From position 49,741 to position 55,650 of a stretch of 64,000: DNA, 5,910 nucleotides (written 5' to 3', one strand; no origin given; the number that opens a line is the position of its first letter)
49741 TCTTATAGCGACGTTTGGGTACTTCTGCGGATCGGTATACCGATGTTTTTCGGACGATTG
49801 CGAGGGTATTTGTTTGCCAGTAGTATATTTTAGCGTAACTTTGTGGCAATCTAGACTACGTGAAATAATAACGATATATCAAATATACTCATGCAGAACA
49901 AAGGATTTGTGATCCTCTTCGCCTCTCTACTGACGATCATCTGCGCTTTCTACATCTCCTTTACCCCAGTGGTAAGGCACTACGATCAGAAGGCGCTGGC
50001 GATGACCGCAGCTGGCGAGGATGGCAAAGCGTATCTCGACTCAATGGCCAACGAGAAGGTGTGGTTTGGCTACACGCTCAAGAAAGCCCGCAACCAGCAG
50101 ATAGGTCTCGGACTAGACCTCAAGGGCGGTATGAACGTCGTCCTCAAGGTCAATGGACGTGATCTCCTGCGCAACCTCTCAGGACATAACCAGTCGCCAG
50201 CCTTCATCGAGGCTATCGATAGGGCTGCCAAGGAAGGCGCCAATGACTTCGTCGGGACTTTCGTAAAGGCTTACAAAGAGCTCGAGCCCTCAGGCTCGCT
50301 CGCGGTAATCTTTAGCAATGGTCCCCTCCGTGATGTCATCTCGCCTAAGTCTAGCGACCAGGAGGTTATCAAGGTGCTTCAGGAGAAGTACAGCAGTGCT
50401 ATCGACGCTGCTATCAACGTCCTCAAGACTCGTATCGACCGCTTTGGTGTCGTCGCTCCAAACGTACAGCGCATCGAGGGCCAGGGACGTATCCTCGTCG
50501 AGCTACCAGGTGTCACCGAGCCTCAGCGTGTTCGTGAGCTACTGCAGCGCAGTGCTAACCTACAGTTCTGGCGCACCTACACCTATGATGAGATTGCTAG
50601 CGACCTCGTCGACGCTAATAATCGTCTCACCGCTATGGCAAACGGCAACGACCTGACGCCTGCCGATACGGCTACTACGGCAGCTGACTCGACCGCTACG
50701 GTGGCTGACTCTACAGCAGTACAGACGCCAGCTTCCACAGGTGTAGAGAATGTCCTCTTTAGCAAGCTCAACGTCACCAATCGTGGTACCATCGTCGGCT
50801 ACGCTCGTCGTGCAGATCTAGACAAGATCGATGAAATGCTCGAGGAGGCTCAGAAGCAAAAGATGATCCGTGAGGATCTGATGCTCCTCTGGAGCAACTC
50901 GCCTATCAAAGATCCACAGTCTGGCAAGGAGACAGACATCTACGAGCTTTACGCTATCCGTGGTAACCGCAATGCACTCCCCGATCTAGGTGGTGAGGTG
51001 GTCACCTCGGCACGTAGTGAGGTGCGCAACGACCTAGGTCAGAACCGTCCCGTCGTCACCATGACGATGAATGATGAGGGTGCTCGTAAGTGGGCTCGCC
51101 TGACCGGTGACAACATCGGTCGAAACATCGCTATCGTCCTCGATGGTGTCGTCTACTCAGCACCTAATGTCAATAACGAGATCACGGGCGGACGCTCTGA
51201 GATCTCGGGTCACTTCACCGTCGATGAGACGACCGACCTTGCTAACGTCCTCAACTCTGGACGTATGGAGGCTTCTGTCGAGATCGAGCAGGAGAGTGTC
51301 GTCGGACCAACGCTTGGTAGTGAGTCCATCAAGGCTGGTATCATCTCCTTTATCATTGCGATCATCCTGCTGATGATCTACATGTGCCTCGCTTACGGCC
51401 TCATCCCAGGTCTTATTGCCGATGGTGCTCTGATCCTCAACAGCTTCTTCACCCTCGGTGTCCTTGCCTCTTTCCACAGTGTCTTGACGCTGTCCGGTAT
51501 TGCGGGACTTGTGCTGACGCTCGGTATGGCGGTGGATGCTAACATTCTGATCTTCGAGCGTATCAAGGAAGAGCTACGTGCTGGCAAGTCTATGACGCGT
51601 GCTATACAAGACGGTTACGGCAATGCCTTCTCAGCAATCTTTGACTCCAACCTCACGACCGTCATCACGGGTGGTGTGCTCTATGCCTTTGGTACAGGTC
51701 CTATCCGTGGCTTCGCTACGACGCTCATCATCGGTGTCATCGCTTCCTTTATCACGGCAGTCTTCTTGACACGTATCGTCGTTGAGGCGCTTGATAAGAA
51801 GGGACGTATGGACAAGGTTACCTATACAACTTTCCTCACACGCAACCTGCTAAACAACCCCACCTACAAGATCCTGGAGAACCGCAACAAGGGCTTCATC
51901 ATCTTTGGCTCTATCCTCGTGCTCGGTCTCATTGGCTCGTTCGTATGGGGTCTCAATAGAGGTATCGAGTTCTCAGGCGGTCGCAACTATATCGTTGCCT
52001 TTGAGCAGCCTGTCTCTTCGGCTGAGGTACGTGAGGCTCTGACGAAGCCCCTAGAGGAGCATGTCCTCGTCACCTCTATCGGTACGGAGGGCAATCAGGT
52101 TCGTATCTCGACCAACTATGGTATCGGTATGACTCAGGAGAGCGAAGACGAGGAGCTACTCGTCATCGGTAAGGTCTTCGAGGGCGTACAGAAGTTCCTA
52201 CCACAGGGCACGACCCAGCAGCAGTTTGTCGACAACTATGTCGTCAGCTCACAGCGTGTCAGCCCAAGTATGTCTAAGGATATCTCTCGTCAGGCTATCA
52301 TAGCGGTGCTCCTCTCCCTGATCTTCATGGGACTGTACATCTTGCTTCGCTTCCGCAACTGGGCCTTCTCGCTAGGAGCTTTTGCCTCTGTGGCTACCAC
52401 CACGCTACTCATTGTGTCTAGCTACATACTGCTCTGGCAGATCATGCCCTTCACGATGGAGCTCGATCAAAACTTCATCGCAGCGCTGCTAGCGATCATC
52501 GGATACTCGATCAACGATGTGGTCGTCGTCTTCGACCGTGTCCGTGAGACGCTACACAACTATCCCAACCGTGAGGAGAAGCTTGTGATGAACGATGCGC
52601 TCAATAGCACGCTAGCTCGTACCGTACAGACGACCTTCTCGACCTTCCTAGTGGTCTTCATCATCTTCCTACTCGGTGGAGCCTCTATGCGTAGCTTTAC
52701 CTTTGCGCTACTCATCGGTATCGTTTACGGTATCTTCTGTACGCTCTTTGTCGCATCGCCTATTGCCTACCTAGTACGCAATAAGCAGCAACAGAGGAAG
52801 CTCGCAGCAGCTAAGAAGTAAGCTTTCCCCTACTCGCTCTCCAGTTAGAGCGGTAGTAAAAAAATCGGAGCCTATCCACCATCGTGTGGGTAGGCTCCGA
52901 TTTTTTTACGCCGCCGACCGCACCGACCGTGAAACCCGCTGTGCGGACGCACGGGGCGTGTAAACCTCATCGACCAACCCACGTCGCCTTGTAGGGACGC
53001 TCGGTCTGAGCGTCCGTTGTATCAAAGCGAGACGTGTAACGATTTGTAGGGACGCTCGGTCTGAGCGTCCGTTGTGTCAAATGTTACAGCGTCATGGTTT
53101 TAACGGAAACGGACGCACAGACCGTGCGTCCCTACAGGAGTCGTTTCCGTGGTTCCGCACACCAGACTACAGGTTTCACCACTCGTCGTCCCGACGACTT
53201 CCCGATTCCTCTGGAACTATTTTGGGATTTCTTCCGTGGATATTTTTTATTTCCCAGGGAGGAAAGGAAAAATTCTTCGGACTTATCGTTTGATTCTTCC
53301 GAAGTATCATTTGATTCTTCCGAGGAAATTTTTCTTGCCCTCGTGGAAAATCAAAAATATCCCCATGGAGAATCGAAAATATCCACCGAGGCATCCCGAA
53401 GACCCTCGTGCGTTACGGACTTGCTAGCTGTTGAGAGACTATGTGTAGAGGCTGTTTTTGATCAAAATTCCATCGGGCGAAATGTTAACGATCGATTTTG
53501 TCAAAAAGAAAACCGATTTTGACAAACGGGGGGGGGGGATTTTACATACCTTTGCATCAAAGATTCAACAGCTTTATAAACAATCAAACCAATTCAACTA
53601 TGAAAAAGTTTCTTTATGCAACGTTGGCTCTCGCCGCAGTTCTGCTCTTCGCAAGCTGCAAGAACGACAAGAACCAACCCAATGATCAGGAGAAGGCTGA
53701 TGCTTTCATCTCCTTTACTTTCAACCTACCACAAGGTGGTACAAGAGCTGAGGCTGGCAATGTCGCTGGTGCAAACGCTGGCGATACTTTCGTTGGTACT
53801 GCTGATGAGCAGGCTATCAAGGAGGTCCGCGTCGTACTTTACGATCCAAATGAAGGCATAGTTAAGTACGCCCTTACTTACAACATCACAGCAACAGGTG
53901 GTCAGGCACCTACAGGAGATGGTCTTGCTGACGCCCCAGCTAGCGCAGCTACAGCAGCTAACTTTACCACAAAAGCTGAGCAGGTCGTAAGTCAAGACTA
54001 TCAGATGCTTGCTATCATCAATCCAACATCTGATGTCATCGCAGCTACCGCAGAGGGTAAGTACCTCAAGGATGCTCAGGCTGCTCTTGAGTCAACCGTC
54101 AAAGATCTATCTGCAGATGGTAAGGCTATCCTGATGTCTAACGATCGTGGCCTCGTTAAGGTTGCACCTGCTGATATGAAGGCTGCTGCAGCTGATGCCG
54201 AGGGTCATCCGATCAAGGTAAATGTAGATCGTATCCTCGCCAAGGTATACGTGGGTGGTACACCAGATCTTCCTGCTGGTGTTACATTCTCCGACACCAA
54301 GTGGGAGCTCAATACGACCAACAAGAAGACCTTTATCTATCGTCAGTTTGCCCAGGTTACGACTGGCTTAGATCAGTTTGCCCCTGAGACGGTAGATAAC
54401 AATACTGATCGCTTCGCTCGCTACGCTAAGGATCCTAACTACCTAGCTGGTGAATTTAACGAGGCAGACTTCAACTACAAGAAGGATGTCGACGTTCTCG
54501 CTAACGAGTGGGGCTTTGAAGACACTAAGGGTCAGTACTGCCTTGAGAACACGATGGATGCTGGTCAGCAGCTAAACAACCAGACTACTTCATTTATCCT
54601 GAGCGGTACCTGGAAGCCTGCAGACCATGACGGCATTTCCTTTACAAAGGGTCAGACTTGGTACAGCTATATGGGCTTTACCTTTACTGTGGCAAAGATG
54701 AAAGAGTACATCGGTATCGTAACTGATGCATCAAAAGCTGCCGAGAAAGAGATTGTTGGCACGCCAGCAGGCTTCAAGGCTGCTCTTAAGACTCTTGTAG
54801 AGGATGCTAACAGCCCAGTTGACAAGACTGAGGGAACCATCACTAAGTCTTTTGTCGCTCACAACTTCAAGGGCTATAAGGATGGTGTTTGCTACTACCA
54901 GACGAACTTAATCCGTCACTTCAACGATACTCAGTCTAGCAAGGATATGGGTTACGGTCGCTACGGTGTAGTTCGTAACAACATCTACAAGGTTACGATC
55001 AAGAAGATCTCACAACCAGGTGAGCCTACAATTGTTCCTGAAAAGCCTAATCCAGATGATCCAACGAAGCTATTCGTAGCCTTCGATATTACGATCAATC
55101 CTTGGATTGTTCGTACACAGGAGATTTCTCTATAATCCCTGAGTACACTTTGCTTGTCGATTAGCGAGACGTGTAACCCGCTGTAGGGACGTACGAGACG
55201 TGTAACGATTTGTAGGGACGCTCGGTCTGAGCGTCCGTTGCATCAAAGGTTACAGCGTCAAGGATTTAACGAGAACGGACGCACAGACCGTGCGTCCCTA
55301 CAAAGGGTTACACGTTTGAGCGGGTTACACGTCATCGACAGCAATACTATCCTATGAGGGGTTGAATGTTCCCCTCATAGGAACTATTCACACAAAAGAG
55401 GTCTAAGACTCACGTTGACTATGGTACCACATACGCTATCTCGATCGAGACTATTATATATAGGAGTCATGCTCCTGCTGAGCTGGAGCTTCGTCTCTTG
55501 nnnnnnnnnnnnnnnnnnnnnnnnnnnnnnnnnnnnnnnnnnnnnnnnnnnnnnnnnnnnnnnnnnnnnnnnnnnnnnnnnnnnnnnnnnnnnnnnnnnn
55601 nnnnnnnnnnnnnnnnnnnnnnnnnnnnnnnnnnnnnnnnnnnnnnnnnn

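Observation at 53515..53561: A G11 homopolymer between the -33 and -7 promoter elements of the pilus operon suggests slipped-strand phase variation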

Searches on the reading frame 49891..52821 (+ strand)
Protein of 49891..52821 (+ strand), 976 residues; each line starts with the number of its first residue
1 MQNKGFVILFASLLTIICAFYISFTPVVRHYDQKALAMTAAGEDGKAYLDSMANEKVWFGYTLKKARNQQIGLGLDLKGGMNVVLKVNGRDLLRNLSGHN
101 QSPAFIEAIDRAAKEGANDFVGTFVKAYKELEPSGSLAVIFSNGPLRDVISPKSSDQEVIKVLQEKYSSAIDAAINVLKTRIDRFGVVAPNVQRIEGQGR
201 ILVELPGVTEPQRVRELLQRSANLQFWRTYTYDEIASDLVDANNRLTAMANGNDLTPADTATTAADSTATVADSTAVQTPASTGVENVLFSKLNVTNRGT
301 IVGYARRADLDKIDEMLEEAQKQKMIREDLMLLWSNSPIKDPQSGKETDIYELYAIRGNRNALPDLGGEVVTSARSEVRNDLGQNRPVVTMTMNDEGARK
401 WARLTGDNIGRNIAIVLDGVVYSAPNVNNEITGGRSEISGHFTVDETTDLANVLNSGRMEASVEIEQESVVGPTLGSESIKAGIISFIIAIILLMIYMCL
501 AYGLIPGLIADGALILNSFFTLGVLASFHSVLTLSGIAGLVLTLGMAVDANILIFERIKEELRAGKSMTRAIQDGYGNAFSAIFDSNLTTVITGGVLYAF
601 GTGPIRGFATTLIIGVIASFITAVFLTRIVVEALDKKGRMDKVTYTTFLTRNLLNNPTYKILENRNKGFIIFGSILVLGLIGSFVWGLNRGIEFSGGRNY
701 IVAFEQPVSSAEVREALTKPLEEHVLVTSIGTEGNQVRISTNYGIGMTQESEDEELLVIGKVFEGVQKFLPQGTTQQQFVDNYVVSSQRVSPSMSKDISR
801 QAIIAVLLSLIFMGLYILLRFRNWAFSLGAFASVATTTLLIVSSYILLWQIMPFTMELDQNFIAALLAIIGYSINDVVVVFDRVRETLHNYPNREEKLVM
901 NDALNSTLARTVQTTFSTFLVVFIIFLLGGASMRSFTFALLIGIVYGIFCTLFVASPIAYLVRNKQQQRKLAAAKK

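Call 7: search_protein_families(library=pfam, proteins=[window:49891-52821:+])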
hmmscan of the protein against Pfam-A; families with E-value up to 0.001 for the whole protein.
window:49891-52821:+ (976 aa): 5 families
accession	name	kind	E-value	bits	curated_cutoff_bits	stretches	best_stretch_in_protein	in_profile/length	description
PF02355.23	SecD_SecF_C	-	7.6e-68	228.1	20.5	2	781-964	12-188/189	Protein export membrane protein SecD/SecF, C-terminal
PF22599.2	SecDF_P1_head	-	2.6e-27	95.4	27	1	366-460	21-113/114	SecDF, P1 head subdomain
PF21760.3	SecD_1st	-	2.8e-17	62.4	27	1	171-228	1-57/60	Protein translocase subunit SecDF, P1 domain, N-terminal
PF07549.19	Sec_GG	-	7.1e-09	35.4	20.3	1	687-708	7-28/28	SecD/SecF GG Motif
PF03176.21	MMPL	-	1.8e-08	34.2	20.5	1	484-624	151-292/333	MMPL family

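Call 8: search_protein_families(library=ncbifam, proteins=[window:49891-52821:+])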
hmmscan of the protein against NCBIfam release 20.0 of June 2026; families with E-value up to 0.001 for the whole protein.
window:49891-52821:+ (976 aa): 27 families (the best 25 are shown)
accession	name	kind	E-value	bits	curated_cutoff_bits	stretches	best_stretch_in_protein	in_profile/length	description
NF009585.0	PRK13024.1-5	equivalog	0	1242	1037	1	1-972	1-987/993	protein translocase subunit SecDF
NF009583.0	PRK13024.1-3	subfamily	5e-189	629.9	721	1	66-974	36-745/755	protein translocase subunit SecDF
NF011315.0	PRK14726.1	equivalog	3.7e-133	445.5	1249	2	381-969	272-834/855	protein translocase subunit SecDF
TIGR01129.1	secD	equivalog_domain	6.1e-132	440.5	244.4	2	73-630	1-396/397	protein translocase subunit SecD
NF009581.0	PRK13024.1-1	equivalog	1.2e-110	370.8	1058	2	422-971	199-738/752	protein translocase subunit SecDF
TIGR00916.1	2A0604s01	subfamily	5.2e-106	353.5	148.6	2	394-624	2-231/231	SecD/SecF family protein translocase subunit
NF009584.0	PRK13024.1-4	equivalog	6e-93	312.6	1171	2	422-970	197-739/759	protein translocase subunit SecDF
TIGR00966.2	transloc_SecF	equivalog_domain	7.1e-92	307.8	160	2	660-961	2-278/279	protein translocase subunit SecF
NF009540.0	PRK12911.1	equivalog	8.3e-91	305.1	1878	1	408-969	837-1402/1403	bifunctional preprotein translocase subunit SecD/SecF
NF009580.0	PRK13023.1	equivalog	7.3e-90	302.3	1153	1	364-960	180-748/775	protein translocase subunit SecDF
NF009545.0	PRK12933.1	equivalog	3.1e-72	243.9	728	3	364-633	314-592/604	protein translocase subunit SecD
NF009582.0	PRK13024.1-2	equivalog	2.2e-70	237.6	723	1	421-970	275-835/859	protein translocase subunit SecDF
NF046001.1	SecDF_plasm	equivalog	1.2e-49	169.2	500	1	445-970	316-854/878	protein translocase subunit SecDF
NF006218.0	PRK08343.1-4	subfamily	1.4e-37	129.5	383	2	388-630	137-385/392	preprotein translocase subunit SecD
NF006216.0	PRK08343.1-2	equivalog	1.2e-24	87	519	2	444-622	309-490/506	preprotein translocase subunit SecD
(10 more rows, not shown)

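Call 10: find_encoding_contigs(protein=window:49891-52821:+, flank=3000, max_places=10)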
Protein window:49891-52821:+ (976 aa): 24 contigs read that carry it; 10 places shown.
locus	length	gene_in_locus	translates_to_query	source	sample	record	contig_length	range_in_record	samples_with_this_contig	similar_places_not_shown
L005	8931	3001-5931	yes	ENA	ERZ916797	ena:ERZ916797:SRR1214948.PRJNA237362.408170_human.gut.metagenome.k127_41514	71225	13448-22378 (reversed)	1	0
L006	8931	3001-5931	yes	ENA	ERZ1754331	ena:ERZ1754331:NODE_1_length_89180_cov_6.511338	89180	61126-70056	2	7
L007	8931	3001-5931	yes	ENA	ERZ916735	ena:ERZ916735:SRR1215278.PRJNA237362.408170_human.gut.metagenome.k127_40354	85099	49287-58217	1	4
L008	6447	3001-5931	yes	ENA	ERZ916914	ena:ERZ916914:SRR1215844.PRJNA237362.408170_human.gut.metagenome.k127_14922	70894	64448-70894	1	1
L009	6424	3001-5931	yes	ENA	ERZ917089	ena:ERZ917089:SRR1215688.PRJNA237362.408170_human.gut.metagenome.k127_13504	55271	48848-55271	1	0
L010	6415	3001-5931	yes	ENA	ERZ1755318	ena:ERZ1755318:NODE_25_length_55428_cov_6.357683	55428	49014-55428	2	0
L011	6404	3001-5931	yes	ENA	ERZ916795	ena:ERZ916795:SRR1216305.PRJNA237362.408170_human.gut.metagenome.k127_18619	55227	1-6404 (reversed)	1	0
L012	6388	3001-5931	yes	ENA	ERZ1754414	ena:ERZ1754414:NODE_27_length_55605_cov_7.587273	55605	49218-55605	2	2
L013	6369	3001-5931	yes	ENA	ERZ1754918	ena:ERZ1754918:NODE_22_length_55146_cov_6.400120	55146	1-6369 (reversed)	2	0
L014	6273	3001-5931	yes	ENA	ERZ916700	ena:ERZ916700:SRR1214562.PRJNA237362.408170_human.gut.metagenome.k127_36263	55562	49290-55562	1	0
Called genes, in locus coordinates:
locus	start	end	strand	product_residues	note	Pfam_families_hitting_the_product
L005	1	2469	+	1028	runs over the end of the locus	PF12799:LRR_4 (faint), PF13855:LRR_8 (faint), PF23952:LRR_EndoS (faint)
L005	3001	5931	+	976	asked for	PF07549:Sec_GG (faint), PF21760:SecD_1st, PF22599:SecDF_P1_head, PF02355:SecD_SecF_C, PF03176:MMPL, PF02355:SecD_SecF_C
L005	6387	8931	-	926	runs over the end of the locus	PF23952:LRR_EndoS (faint), PF12799:LRR_4 (faint), PF18998:Flg_new_2, PF18962:Por_Secre_tail (weak)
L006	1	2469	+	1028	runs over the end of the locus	PF12799:LRR_4 (faint), PF13855:LRR_8 (faint), PF23952:LRR_EndoS (faint)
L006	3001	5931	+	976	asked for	PF07549:Sec_GG (faint), PF21760:SecD_1st, PF22599:SecDF_P1_head, PF02355:SecD_SecF_C, PF03176:MMPL, PF02355:SecD_SecF_C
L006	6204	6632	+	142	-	-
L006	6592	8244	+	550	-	PF15495:Fimbrillin_C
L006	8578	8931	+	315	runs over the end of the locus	PF08842:Mfa2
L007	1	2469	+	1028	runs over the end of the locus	PF12799:LRR_4 (faint), PF13855:LRR_8 (faint), PF23952:LRR_EndoS (faint)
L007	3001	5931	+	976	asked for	PF07549:Sec_GG (faint), PF21760:SecD_1st, PF22599:SecDF_P1_head, PF02355:SecD_SecF_C, PF03176:MMPL, PF02355:SecD_SecF_C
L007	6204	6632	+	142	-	-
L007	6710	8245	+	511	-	PF15495:Fimbrillin_C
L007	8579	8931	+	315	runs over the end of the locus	PF08842:Mfa2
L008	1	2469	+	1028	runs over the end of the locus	PF12799:LRR_4 (faint), PF13855:LRR_8 (faint), PF23952:LRR_EndoS (faint)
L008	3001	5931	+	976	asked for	PF07549:Sec_GG (faint), PF21760:SecD_1st, PF22599:SecDF_P1_head, PF02355:SecD_SecF_C, PF03176:MMPL, PF02355:SecD_SecF_C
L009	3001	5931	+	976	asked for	PF07549:Sec_GG (faint), PF21760:SecD_1st, PF22599:SecDF_P1_head, PF02355:SecD_SecF_C, PF03176:MMPL, PF02355:SecD_SecF_C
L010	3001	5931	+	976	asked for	PF07549:Sec_GG (faint), PF21760:SecD_1st, PF22599:SecDF_P1_head, PF02355:SecD_SecF_C, PF03176:MMPL, PF02355:SecD_SecF_C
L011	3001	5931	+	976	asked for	PF07549:Sec_GG (faint), PF21760:SecD_1st, PF22599:SecDF_P1_head, PF02355:SecD_SecF_C, PF03176:MMPL, PF02355:SecD_SecF_C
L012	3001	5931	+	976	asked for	PF07549:Sec_GG (faint), PF21760:SecD_1st, PF22599:SecDF_P1_head, PF02355:SecD_SecF_C, PF03176:MMPL, PF02355:SecD_SecF_C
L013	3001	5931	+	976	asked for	PF07549:Sec_GG (faint), PF21760:SecD_1st, PF22599:SecDF_P1_head, PF02355:SecD_SecF_C, PF03176:MMPL, PF02355:SecD_SecF_C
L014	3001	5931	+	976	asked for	PF07549:Sec_GG (faint), PF21760:SecD_1st, PF22599:SecDF_P1_head, PF02355:SecD_SecF_C, PF03176:MMPL, PF02355:SecD_SecF_C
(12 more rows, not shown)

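Call 53: list_cluster_members(proteins=[window:49891-52821:+, window:53600-55135:+, window:19399-20487:+])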
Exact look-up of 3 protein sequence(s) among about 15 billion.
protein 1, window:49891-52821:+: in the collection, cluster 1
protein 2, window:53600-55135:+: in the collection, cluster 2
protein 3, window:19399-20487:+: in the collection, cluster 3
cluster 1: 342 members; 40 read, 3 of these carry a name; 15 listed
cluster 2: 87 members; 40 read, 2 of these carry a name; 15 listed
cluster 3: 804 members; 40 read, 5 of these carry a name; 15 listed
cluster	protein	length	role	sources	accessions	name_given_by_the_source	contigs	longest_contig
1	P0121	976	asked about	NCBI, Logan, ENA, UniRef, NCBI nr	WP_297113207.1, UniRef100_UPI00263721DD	protein translocase subunit SecDF [uncultured Porphyromonas sp.] | protein translocase subunit SecDF n=1 Tax=uncultured Porphyromonas sp. TaxID=159274 ...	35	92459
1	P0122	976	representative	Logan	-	-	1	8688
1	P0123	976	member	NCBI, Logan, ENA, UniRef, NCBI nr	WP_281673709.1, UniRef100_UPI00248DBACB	protein translocase subunit SecDF [Porphyromonas asaccharolytica] | protein translocase subunit SecDF n=1 Tax=Porphyromonas asaccharolytica TaxID=28123 ...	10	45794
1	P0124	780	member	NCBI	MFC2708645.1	MAG: protein translocase subunit SecD, partial [Porphyromonas asaccharolytica]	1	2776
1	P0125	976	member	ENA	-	-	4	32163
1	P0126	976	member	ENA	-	-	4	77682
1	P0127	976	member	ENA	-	-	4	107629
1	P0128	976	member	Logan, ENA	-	-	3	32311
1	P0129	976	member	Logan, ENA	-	-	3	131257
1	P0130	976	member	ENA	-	-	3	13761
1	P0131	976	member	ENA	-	-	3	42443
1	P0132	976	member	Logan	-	-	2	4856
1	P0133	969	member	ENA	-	-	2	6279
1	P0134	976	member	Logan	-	-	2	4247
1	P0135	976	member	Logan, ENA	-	-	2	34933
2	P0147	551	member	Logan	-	-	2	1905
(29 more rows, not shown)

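Call 55: find_encoding_contigs(protein=P0147, flank=1000, max_places=5)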
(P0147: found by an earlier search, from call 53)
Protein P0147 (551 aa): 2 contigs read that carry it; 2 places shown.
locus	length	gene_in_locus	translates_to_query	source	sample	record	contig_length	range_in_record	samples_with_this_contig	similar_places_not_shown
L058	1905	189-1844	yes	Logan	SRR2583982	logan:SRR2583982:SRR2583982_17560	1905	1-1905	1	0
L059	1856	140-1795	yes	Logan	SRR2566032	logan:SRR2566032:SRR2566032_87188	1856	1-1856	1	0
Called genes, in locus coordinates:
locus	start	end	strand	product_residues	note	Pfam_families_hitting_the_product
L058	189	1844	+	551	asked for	PF15495:Fimbrillin_C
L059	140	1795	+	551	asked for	PF15495:Fimbrillin_C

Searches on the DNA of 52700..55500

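Call 47: search_rna_families(source=window, start=52700, end=55500, threshold=evalue, max_evalue=1)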
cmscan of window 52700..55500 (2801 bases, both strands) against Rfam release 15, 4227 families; matches with E-value up to 1: 10.
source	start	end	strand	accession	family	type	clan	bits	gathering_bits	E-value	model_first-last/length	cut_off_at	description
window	55193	55319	-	RF00639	mir-515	Gene; miRNA;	CL00096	38.1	68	1.7e-05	1-87/87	no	mir-515 microRNA precursor family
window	55193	55319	+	RF00639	mir-515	Gene; miRNA;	CL00096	35.6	68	8.4e-05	1-87/87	no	mir-515 microRNA precursor family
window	52855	52910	-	RF03201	mir-617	Gene; miRNA;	-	28.9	80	0.0039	1-82/82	no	mir-617 microRNA precursor family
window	53240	53336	+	RF00515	PyrR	Cis-reg;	-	27.9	54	0.43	1-115/115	no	PyrR binding site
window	55203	55309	-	RF03575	mir-rL1-14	Gene; miRNA;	-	27.8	60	0.021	1-87/87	no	mir-rL1-14 microRNA precursor family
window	52859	52906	+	RF01025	mir-934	Gene; miRNA;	-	26.7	80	0.026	1-83/83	no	mir-934 microRNA precursor family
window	52843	52924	-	RF04262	MIR1319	Gene; miRNA;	-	24.6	116.6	0.19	1-119/119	no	MIR1319 microRNA precursor family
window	53038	53144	-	RF03575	mir-rL1-14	Gene; miRNA;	-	22.2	60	0.61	1-87/87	no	mir-rL1-14 microRNA precursor family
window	53046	53136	+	RF03575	mir-rL1-14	Gene; miRNA;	-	21.5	60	0.94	1-87/87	no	mir-rL1-14 microRNA precursor family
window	53038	53145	+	RF00639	mir-515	Gene; miRNA;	CL00096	21.3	68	0.68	1-87/87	no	mir-515 microRNA precursor family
